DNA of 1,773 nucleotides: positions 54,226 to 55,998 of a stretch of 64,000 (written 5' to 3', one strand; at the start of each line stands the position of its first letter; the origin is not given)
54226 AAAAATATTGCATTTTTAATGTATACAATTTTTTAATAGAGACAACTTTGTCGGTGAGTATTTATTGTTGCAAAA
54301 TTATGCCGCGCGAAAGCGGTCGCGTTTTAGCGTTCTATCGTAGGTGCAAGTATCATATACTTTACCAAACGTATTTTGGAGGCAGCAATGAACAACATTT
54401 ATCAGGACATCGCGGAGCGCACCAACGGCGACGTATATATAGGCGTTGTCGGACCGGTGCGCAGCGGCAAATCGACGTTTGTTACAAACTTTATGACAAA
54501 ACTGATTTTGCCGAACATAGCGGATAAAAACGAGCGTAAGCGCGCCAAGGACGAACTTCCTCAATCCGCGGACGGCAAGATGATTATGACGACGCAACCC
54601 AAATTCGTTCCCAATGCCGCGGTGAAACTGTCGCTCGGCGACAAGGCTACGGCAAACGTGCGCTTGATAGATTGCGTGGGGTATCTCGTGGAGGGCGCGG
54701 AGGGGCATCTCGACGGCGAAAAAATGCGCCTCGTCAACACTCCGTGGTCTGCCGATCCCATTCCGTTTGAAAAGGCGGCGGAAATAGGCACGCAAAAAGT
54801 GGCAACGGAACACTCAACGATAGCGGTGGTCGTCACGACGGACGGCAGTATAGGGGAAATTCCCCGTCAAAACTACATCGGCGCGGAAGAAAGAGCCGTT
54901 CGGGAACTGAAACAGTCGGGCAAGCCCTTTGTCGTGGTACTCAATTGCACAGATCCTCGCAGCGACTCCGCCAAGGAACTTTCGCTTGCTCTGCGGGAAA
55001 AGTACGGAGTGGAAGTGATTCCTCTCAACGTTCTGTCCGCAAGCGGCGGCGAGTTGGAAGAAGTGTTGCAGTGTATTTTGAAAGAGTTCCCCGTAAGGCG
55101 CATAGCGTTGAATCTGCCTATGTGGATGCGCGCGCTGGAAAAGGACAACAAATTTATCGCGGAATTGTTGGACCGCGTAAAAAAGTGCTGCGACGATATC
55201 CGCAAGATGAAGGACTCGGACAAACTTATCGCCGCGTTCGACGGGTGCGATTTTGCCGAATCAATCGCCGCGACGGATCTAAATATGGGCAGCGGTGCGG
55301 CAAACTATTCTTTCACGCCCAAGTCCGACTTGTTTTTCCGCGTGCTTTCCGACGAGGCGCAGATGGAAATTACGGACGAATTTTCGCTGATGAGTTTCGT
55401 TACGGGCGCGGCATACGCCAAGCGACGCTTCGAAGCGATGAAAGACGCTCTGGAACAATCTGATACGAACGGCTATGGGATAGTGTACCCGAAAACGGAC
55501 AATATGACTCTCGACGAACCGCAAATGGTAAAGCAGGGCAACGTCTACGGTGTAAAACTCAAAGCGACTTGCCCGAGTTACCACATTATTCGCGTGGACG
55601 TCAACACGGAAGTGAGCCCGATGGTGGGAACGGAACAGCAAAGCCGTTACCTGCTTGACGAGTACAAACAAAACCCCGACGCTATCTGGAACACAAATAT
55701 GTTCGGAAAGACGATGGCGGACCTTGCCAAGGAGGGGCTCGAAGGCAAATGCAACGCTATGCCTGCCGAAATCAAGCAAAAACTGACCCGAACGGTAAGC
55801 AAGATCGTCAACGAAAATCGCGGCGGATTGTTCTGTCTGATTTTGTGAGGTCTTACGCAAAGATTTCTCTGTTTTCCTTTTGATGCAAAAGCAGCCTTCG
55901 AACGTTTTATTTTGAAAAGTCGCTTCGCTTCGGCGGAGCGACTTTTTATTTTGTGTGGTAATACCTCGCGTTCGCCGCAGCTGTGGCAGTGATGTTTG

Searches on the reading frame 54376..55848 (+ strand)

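Call 10: search_protein_families(library=pfam, proteins=[window:54376-55848:+], max_evalue=0.00001)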
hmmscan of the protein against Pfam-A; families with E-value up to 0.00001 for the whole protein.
window:54376-55848:+ (490 aa): 3 families
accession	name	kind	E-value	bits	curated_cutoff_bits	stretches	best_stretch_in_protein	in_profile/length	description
PF09547.16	SpoIVA_ATPase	-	5.7e-105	350.4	26.6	1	6-239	4-237/237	Stage IV sporulation protein A, ATPase domain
PF20438.3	SpoIVA_middle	-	5.2e-55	186.8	25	1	240-418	1-179/179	Stage IV sporulation protein A, middle domain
PF20439.3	SpoIVA_C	-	6.2e-23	81.2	25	1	424-490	10-76/76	Sporulation stage IV protein A, C-terminal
